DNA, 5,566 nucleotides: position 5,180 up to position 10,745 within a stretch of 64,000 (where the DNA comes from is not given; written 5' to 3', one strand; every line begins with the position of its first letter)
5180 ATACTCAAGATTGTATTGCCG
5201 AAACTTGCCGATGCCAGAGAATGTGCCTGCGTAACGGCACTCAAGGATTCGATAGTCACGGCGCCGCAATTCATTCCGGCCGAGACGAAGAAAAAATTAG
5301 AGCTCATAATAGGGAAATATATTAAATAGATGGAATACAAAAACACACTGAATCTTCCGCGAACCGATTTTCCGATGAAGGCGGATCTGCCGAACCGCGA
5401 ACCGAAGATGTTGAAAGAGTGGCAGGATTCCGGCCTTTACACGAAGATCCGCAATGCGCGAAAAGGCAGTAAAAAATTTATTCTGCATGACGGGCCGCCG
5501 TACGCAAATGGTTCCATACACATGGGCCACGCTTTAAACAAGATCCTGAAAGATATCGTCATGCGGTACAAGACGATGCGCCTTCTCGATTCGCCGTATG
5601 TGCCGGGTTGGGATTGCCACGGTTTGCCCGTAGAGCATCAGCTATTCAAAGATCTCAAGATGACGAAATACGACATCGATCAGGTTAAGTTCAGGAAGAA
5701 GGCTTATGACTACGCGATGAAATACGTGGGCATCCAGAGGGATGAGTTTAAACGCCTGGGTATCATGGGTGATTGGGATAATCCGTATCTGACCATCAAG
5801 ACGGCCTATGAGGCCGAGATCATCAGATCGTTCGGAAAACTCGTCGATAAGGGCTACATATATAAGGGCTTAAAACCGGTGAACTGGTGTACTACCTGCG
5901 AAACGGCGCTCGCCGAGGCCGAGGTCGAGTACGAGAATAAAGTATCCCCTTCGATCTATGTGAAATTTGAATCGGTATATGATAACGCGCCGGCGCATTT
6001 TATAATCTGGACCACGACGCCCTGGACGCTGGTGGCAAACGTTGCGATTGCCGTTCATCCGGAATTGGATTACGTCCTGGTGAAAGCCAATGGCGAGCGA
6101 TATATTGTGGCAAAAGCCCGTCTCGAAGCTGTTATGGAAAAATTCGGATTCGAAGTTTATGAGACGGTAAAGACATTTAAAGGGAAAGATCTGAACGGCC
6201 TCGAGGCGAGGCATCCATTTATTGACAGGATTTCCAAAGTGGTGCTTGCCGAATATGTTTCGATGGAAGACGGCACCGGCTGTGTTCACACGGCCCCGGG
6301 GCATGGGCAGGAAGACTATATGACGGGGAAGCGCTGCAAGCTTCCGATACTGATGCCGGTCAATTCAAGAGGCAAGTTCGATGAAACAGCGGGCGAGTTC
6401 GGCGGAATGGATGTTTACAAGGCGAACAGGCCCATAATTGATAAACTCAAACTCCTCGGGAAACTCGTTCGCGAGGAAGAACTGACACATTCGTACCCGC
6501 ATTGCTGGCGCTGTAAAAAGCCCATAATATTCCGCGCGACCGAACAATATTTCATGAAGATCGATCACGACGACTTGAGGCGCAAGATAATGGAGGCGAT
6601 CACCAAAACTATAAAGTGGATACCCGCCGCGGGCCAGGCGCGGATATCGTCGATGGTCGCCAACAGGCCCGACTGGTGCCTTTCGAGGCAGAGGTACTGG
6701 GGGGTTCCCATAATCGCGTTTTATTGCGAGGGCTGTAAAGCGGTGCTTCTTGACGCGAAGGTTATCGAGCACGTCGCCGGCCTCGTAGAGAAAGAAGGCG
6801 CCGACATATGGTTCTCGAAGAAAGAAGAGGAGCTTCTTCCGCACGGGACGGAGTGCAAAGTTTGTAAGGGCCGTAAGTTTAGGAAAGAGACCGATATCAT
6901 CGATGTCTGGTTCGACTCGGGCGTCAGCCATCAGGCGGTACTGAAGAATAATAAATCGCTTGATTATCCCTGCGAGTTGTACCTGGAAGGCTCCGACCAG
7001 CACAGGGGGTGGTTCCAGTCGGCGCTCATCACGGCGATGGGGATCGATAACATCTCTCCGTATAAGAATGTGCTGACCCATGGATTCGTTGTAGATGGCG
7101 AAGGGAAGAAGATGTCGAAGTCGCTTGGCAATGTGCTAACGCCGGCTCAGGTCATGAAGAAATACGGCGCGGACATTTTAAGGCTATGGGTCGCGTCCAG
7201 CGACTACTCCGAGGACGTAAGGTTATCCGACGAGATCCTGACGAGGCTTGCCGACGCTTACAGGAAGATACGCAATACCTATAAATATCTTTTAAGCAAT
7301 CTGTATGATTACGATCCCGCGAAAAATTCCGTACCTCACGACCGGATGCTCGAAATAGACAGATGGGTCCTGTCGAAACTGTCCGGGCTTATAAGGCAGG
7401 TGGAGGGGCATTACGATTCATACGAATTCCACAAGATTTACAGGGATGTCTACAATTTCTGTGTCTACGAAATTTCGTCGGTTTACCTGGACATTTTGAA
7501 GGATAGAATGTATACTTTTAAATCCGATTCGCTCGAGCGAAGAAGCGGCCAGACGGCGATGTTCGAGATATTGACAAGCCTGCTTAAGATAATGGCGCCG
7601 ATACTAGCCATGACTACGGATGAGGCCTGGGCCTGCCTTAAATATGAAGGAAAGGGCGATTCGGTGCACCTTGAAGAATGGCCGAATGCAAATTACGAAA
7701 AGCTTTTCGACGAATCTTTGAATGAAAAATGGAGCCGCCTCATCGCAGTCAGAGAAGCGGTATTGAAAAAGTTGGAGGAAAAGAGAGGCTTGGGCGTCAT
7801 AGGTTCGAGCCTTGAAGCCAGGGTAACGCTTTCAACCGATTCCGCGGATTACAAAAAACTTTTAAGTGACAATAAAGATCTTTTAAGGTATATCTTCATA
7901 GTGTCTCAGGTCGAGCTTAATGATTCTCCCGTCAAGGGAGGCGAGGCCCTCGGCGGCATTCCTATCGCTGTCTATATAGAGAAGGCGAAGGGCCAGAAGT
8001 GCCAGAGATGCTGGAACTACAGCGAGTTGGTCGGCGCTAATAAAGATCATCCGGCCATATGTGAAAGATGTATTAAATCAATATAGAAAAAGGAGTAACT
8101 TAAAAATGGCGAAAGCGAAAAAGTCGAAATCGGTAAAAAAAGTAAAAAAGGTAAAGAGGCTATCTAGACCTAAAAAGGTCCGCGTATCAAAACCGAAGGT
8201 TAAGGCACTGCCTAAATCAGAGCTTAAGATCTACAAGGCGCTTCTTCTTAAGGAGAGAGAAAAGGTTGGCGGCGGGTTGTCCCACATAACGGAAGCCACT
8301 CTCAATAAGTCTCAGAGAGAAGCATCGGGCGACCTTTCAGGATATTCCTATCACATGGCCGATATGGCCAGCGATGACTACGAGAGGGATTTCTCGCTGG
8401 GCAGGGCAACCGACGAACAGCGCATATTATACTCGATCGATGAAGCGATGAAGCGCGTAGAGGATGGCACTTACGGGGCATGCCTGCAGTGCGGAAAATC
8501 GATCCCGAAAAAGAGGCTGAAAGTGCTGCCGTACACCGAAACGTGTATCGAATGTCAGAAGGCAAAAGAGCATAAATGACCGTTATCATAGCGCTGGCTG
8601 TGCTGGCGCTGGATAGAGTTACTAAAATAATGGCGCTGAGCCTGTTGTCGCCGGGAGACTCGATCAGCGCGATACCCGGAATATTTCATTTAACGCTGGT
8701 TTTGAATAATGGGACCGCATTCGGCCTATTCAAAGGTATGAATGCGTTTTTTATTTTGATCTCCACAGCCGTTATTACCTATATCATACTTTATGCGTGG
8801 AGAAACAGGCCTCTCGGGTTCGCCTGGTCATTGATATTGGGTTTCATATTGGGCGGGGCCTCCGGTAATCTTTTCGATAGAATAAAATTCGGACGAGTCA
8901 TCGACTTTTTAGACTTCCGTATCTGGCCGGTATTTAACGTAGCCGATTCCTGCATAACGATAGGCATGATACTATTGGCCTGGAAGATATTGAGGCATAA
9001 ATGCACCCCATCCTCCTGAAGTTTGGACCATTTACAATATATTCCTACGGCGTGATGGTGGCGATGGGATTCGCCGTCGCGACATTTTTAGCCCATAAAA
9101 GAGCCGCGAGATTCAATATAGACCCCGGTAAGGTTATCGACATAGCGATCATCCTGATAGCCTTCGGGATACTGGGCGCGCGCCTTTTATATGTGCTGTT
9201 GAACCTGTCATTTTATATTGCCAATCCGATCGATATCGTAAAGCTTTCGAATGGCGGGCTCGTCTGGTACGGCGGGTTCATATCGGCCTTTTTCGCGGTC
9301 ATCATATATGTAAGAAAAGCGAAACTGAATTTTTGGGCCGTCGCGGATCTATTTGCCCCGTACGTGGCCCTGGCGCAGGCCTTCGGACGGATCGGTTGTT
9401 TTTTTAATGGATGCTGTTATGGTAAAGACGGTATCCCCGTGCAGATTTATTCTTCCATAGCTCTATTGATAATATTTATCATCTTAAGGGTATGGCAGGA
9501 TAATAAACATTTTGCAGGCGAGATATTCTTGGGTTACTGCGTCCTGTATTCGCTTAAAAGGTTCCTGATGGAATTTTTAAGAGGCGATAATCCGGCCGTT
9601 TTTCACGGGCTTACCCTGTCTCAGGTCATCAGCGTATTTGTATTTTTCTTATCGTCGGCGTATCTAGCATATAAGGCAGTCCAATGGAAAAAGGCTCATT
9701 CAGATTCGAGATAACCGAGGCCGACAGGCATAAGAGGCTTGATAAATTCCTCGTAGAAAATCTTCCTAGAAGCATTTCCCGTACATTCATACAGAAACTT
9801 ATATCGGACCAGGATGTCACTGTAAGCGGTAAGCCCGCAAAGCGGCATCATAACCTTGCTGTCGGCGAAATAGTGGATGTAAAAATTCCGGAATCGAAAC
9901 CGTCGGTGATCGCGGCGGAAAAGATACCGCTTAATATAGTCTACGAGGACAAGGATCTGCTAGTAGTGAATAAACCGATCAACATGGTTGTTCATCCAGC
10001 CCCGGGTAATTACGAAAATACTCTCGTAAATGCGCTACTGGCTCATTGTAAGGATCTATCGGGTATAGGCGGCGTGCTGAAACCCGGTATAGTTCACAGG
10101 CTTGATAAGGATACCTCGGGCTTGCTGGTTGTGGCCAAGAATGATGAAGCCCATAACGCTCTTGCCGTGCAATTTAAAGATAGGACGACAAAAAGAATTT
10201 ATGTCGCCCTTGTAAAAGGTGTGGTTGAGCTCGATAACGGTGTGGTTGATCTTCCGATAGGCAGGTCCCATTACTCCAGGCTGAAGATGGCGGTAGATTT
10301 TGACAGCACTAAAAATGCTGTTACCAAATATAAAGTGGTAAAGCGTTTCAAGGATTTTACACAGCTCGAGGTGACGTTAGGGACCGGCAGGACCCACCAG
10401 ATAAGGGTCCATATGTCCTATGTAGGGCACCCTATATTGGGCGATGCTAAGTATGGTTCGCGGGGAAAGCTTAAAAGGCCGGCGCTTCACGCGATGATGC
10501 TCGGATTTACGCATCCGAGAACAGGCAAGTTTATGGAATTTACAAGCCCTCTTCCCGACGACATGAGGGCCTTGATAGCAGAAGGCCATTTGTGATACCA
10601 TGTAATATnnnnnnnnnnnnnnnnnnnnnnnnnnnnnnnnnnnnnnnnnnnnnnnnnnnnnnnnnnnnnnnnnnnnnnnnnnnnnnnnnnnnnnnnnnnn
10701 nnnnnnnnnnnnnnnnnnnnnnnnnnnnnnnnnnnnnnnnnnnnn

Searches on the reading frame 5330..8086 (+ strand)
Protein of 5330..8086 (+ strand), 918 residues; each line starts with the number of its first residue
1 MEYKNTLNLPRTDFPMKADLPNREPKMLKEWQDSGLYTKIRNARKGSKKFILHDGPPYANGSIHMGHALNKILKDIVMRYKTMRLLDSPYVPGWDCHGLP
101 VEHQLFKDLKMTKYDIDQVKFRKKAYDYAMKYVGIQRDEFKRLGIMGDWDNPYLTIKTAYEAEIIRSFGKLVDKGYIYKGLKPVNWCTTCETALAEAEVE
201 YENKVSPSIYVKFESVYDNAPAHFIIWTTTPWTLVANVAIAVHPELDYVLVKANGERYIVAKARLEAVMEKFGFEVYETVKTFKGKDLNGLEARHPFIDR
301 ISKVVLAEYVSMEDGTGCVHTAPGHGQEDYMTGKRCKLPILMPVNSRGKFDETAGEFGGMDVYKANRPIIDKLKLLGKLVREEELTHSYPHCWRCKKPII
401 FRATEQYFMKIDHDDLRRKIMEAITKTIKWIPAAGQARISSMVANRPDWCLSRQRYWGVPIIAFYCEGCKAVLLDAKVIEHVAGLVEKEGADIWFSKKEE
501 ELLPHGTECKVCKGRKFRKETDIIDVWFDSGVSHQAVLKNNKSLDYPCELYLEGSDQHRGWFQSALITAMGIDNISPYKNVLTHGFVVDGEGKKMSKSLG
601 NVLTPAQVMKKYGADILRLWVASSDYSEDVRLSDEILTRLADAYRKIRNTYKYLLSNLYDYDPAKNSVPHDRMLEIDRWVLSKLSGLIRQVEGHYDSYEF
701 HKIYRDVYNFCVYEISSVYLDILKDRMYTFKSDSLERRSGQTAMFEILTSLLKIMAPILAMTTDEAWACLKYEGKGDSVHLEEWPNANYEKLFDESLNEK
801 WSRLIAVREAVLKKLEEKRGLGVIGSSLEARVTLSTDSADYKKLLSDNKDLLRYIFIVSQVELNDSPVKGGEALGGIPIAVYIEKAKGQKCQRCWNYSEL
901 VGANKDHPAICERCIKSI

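Call 83: search_protein_families(library=pfam, proteins=[window:5330-8086:+], max_evalue=0.00001)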
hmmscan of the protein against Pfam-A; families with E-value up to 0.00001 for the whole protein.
window:5330-8086:+ (918 aa): 7 families
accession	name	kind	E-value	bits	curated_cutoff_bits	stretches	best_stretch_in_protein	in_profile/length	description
PF00133.28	tRNA-synt_1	-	3.9e-139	464.4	22.7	1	26-633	1-414/414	tRNA synthetases class I (I, L, M and V)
PF08264.19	Anticodon_1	-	4.6e-32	111.4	25.1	1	677-833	1-147/148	Anticodon-binding domain of tRNA ligase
PF09334.17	tRNA-synt_1g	-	7.8e-25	87.9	20.1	1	57-200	8-136/391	tRNA synthetases class I (M)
PF01406.26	tRNA-synt_1e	-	9.1e-10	38.8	27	1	578-638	237-297/301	tRNA synthetases class I (C) catalytic domain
PF06827.20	zf-FPG_IleRS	-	3.1e-09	36.9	21.3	1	888-916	1-29/30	Zinc finger found in FPG and IleRS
PF13603.12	tRNA-synt_1_2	-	1.4e-07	31.6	25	1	221-348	20-144/185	Leucyl-tRNA synthetase, editing domain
PF01921.24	tRNA-synt_1f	-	3.6e-07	29.9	27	1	583-652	271-340/360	tRNA synthetases class I (K)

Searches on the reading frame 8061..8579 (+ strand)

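Call 83: search_protein_families(library=pfam, proteins=[window:8061-8579:+], max_evalue=0.00001)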
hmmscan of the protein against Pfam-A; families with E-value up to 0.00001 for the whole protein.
window:8061-8579:+ (172 aa): 1 family
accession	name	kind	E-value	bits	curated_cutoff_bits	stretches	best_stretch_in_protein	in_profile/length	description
PF01258.23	zf-dskA_traR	-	2.3e-12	47.1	24.9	1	136-171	1-36/36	Prokaryotic dksA/traR C4-type zinc finger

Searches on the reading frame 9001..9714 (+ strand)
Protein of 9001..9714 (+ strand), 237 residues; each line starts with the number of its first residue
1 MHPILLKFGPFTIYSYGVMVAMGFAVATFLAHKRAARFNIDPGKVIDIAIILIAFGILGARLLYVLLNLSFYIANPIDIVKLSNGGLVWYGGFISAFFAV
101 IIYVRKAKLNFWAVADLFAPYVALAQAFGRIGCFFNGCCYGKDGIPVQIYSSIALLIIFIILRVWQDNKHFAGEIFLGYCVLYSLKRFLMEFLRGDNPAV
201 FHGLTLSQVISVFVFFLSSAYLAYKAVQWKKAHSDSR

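Call 83: search_protein_families(library=pfam, proteins=[window:9001-9714:+], max_evalue=0.00001)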
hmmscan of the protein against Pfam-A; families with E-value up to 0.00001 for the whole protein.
window:9001-9714:+ (237 aa): 1 family
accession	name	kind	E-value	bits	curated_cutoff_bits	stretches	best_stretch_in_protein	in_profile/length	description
PF01790.23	LGT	-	2e-60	204.6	24.9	1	3-223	1-239/240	Prolipoprotein diacylglyceryl transferase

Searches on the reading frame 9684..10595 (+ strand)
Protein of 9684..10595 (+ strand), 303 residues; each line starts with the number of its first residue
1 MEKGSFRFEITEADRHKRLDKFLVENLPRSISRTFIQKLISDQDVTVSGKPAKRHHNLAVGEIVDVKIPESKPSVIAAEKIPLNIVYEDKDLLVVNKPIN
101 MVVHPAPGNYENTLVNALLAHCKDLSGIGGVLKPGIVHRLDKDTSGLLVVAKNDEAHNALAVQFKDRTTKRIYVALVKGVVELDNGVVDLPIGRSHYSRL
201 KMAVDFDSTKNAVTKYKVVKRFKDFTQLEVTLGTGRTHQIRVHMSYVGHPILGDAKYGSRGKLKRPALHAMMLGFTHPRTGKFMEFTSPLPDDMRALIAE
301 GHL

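Call 83: search_protein_families(library=pfam, proteins=[window:9684-10595:+], max_evalue=0.00001)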
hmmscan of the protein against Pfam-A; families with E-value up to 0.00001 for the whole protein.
window:9684-10595:+ (303 aa): 1 family
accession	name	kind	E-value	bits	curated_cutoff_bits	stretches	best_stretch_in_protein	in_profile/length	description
PF00849.27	PseudoU_synth_2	-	1.3e-33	116.8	26.8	1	91-245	1-151/152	RNA pseudouridylate synthase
